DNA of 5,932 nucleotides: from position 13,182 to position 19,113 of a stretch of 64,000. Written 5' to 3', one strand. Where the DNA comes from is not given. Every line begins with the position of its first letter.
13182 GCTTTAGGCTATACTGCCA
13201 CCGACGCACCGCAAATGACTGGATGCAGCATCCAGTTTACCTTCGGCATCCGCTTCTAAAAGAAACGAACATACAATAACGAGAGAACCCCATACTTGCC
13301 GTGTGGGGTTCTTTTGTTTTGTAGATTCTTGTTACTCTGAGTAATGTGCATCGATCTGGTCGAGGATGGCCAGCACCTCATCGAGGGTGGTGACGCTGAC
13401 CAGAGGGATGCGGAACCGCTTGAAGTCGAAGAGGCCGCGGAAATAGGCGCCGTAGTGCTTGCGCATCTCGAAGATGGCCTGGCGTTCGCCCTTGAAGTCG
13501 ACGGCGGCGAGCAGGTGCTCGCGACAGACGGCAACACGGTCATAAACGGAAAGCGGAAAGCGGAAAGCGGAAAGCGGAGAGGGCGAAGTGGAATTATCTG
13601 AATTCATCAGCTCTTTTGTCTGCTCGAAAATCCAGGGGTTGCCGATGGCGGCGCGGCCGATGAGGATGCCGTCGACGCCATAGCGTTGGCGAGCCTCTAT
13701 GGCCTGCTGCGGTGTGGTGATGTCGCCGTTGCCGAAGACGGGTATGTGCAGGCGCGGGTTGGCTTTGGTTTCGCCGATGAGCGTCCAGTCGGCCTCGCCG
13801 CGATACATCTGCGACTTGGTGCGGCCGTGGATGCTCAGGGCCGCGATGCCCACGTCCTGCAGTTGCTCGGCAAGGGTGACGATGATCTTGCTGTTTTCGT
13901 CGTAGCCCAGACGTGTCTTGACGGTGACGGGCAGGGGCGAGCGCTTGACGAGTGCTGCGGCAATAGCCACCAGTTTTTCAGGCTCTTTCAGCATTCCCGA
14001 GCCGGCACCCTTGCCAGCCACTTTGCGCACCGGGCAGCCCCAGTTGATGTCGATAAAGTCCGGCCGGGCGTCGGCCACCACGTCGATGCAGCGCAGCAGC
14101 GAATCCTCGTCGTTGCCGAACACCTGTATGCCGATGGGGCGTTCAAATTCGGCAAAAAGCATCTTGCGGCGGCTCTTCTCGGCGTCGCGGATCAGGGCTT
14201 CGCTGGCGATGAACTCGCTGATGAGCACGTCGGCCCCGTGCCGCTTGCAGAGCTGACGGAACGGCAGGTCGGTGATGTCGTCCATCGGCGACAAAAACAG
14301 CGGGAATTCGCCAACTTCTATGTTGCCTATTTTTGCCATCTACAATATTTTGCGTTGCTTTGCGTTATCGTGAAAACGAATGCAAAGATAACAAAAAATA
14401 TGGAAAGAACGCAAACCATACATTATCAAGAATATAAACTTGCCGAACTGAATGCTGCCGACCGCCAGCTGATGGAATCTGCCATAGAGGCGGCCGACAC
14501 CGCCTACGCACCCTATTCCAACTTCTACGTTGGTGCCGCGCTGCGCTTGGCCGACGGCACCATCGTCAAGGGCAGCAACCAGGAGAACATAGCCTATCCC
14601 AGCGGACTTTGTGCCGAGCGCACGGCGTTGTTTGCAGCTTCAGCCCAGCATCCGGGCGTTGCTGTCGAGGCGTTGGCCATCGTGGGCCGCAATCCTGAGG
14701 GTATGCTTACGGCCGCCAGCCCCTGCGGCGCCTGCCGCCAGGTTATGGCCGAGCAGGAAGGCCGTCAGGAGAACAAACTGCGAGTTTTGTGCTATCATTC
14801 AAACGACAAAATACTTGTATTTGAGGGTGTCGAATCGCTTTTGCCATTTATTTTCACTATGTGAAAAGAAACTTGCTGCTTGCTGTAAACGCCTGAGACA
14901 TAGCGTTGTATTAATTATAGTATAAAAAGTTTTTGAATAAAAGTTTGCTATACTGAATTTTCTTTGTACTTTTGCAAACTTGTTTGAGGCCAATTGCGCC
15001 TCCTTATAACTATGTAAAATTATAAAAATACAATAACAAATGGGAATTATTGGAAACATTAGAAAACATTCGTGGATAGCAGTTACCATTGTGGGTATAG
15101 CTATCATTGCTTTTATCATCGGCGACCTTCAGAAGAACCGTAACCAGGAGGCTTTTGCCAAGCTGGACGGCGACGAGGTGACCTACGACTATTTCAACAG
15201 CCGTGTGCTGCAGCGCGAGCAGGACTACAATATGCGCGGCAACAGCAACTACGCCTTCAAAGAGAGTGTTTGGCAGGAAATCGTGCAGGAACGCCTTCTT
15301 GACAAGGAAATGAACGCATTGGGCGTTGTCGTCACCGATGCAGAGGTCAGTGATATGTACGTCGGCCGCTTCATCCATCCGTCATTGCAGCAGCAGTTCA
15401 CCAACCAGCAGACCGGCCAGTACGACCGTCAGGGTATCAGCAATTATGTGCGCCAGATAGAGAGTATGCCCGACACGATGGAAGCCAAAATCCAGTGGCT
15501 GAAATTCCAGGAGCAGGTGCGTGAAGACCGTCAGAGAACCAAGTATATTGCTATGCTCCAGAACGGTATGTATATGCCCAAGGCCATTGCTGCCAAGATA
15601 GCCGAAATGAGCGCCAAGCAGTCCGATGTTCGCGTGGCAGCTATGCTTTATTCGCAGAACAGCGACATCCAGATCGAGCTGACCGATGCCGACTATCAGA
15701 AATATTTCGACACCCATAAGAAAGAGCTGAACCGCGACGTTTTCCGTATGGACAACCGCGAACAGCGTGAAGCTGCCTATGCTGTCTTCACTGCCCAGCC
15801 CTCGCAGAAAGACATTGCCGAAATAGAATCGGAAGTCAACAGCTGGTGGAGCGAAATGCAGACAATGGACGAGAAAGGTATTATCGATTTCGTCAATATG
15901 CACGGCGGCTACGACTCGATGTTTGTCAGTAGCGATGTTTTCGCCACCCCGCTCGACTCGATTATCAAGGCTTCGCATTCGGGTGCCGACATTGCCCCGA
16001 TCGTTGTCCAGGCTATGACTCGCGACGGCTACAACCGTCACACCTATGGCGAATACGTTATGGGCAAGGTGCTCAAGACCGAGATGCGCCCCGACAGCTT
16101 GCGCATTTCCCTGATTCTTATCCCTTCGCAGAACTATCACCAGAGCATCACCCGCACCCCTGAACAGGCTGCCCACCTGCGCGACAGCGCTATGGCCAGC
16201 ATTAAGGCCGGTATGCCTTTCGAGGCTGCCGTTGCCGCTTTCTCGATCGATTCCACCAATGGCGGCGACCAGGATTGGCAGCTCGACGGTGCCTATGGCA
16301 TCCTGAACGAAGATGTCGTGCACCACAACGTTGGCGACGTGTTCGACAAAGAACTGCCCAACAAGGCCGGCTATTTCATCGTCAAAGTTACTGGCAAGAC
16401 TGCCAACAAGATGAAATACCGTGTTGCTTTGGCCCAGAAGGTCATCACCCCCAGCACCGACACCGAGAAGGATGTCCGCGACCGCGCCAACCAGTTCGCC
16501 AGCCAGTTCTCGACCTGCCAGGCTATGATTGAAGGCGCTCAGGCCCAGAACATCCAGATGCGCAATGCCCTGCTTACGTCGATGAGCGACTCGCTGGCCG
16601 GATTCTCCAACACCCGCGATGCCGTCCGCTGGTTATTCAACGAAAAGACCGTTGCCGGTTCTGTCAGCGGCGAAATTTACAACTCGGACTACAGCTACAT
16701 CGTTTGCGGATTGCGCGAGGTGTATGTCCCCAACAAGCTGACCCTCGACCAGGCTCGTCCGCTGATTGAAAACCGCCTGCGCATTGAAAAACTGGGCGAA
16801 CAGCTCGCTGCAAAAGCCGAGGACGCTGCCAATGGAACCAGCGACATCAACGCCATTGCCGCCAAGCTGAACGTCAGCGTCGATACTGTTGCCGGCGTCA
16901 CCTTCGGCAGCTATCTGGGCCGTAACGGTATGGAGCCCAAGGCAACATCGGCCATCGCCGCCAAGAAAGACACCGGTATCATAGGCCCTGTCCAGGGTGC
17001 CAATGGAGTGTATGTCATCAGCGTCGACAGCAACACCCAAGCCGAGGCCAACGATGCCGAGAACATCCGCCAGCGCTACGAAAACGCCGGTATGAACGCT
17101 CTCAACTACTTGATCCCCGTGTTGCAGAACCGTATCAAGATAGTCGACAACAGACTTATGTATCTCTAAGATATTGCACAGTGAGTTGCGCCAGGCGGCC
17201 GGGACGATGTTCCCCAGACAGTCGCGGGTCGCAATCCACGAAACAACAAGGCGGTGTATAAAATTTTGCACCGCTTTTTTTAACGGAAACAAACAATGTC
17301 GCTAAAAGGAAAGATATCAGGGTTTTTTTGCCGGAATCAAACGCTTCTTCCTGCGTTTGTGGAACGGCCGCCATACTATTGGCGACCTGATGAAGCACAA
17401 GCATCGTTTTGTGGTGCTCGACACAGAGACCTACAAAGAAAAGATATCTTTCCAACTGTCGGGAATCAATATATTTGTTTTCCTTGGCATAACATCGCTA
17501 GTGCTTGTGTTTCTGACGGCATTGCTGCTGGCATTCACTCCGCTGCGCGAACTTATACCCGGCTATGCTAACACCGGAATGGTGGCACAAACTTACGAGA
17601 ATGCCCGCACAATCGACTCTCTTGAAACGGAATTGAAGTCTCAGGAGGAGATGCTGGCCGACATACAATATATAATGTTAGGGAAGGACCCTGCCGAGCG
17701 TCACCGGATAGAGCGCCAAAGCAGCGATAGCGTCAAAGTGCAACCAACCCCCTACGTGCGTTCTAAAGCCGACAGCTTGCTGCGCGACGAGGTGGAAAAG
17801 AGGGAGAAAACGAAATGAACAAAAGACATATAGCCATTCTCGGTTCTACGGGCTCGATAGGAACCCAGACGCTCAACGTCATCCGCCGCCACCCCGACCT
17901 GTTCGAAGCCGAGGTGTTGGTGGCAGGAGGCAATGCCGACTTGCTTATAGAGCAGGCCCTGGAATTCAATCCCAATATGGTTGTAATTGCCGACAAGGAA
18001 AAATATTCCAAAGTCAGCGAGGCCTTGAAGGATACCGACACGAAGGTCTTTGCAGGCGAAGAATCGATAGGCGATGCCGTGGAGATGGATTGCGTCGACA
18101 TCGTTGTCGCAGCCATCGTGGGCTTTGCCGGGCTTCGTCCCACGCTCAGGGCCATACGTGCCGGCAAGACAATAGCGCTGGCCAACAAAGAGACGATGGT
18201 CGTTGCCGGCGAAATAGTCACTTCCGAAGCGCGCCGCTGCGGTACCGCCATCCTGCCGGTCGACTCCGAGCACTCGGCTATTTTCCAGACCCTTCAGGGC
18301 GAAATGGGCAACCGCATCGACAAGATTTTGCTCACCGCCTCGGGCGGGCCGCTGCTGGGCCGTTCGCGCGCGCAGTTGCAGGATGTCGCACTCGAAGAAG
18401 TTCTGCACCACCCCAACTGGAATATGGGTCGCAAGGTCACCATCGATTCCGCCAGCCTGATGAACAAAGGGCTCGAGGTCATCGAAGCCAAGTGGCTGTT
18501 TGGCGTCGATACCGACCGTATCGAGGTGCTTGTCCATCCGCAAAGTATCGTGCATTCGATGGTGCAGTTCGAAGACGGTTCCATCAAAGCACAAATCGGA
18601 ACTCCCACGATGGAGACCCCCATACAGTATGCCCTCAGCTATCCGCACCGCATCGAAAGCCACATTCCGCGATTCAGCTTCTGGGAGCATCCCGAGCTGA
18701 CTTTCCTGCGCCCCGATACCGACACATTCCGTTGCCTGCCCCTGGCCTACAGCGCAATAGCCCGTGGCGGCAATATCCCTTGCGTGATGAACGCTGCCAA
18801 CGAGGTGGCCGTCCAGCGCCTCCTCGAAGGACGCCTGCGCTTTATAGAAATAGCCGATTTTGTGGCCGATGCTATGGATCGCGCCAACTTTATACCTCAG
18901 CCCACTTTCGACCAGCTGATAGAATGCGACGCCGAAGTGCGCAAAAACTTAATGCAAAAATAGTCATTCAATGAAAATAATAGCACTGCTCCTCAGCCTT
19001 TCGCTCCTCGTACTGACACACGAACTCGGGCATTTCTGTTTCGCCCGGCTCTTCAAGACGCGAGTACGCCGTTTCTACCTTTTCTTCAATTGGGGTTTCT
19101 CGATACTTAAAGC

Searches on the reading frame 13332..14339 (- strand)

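Call 62: search_protein_families(library=pfam, proteins=[window:13332-14339:-], max_evalue=0.00001)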
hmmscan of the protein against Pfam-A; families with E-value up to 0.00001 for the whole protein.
window:13332-14339:- (335 aa): 1 family
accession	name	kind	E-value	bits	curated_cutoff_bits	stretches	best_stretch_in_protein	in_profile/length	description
PF01207.24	Dus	-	1e-73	248.7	20.4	1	16-327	2-303/311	Dihydrouridine synthase (Dus)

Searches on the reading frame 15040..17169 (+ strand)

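Call 62: search_protein_families(library=pfam, proteins=[window:15040-17169:+], max_evalue=0.00001)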
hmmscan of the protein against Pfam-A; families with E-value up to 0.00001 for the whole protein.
window:15040-17169:+ (709 aa): 4 families
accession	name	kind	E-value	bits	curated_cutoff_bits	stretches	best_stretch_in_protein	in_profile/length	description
PF13623.11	SurA_N_2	-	1.7e-26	93.2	28.5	1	5-136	2-144/145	SurA-like N-terminal domain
PF13616.12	Rotamase_3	-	6.8e-12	46.4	22.5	1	341-453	3-115/116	PPIC-type PPIASE domain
PF13624.11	SurA_N_3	-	6.9e-12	45.9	27.2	1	6-151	4-152/162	SurA-like N-terminal domain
PF13145.12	Rotamase_2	-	5e-07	31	27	0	590-677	37-120/121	PPIC-type PPIASE domain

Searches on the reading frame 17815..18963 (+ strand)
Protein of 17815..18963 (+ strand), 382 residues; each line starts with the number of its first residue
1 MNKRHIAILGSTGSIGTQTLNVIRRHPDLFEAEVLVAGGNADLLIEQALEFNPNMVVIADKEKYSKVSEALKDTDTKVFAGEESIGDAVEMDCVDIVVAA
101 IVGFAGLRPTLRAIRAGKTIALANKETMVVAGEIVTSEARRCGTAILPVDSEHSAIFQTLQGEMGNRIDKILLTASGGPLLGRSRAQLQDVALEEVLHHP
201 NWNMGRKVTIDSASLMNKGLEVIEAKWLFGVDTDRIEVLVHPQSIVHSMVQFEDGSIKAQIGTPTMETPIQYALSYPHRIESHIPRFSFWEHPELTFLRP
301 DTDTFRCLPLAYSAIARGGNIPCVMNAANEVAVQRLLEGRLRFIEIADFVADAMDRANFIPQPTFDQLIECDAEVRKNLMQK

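Call 62: search_protein_families(library=pfam, proteins=[window:17815-18963:+], max_evalue=0.00001)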
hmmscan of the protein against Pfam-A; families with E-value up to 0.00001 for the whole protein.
window:17815-18963:+ (382 aa): 3 families
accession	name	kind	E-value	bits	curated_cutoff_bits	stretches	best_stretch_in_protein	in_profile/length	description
PF02670.22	DXP_reductoisom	-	8.9e-47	159.4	21.7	1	6-132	1-129/129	1-deoxy-D-xylulose 5-phosphate reductoisomerase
PF08436.17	DXP_redisom_C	-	8.3e-38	128.9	26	1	146-229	1-84/84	1-deoxy-D-xylulose 5-phosphate reductoisomerase C-terminal domain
PF13288.12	DXPR_C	-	9.1e-36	123.1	27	1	261-377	1-114/115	DXP reductoisomerase C-terminal domain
